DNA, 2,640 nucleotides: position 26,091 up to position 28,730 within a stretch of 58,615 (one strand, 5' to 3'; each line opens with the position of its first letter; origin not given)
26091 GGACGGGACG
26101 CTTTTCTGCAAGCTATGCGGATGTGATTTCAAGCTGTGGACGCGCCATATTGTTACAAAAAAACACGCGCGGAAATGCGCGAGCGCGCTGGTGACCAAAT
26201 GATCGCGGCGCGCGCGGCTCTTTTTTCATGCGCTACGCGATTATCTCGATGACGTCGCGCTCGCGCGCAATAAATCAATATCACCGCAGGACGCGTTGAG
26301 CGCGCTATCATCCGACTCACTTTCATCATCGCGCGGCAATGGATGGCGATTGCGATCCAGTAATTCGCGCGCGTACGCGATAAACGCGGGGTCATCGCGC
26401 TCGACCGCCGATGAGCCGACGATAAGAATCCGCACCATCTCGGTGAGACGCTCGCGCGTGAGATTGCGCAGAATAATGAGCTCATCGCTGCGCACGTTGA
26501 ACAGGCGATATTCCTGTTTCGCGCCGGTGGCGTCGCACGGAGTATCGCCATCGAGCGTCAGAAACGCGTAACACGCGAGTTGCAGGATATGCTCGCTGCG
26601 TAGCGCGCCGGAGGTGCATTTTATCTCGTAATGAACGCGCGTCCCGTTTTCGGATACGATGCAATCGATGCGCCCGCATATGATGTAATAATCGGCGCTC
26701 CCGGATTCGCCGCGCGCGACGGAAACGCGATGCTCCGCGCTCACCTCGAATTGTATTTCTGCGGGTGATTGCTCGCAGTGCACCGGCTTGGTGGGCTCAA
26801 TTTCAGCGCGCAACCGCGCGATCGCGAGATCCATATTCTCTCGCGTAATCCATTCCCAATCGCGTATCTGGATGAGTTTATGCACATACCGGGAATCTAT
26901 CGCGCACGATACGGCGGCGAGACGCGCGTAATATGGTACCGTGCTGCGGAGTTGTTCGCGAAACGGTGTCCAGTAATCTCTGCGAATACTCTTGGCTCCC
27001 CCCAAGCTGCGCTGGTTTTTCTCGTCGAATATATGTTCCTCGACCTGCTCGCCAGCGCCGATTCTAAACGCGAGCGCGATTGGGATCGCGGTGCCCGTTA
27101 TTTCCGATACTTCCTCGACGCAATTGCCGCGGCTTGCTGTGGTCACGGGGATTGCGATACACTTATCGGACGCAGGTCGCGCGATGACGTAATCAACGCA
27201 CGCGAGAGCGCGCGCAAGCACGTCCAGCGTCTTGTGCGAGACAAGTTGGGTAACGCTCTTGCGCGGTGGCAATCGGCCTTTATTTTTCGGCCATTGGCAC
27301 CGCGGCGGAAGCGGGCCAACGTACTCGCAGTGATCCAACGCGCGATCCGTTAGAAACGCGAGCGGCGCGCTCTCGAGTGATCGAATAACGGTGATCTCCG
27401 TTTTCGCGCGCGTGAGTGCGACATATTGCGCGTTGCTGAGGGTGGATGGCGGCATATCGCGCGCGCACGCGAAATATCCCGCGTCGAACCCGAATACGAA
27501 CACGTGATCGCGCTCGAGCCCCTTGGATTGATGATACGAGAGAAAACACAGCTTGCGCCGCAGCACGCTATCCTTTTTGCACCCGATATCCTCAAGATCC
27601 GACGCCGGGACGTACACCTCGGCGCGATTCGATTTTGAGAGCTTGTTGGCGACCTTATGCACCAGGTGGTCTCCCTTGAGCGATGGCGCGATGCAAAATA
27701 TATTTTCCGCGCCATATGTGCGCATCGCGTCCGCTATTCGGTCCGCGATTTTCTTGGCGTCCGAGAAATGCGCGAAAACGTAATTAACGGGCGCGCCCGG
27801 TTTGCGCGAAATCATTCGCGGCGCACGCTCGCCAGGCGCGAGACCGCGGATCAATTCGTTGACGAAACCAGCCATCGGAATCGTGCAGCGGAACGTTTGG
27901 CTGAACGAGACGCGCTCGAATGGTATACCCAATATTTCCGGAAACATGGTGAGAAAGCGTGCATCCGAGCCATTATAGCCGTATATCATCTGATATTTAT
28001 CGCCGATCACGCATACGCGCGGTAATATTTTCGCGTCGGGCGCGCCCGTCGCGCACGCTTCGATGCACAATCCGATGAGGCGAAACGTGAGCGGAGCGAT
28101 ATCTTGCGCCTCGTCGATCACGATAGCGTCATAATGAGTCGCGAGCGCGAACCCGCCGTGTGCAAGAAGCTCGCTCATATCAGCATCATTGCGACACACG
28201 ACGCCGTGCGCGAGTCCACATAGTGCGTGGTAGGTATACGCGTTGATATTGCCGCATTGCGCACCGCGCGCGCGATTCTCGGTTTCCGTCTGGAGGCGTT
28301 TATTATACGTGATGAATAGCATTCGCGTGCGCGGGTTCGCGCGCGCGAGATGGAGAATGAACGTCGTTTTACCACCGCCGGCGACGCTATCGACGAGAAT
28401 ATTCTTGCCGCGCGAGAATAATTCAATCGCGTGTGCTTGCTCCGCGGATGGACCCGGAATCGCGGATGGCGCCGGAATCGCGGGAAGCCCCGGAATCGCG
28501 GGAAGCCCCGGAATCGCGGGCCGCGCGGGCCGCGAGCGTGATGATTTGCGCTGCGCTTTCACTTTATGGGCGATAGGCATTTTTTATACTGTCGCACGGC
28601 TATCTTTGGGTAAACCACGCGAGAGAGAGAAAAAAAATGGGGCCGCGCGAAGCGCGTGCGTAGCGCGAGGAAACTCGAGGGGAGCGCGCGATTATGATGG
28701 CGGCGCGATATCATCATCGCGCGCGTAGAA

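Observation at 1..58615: Dispersed 24/30-nt in-frame repeat (core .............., peptide SD(D/G)NT(P/S)RAS[V]) embedded in a dozen or more unrelated genes, including core replication and transcription genes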

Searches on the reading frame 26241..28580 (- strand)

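Call 25: search_protein_families(library=pfam, proteins=[window:26241-28580:-], max_evalue=0.01)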
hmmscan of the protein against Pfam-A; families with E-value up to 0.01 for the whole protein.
window:26241-28580:- (779 aa): 7 families
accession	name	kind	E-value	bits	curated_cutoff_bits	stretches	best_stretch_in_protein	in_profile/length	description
PF00580.27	UvrD-helicase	-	5.5e-12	46.4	23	1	146-213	209-266/271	UvrD/REP helicase N-terminal domain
PF13245.12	AAA_19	-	2.2e-09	38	25.1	1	48-201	1-132/134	AAA domain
PF13538.12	UvrD_C_2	-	6.7e-06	26.3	27.4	1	345-398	3-51/52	UvrD-like helicase C-terminal domain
PF01443.25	Viral_helicase1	-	1.1e-05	25.9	21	0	61-99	1-42/228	Viral superfamily 1 RNA helicase core domain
PF13361.12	UvrD_C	-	2.2e-05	24.5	25.6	1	344-400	287-347/350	UvrD-like helicase C-terminal domain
PF00270.35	DEAD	-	0.007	16.6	26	0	47-106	3-67/167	DEAD/DEAH box helicase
PF12705.13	PDDEXK_1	-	0.0095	16.3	22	0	577-691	84-186/247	PD-(D/E)XK nuclease superfamily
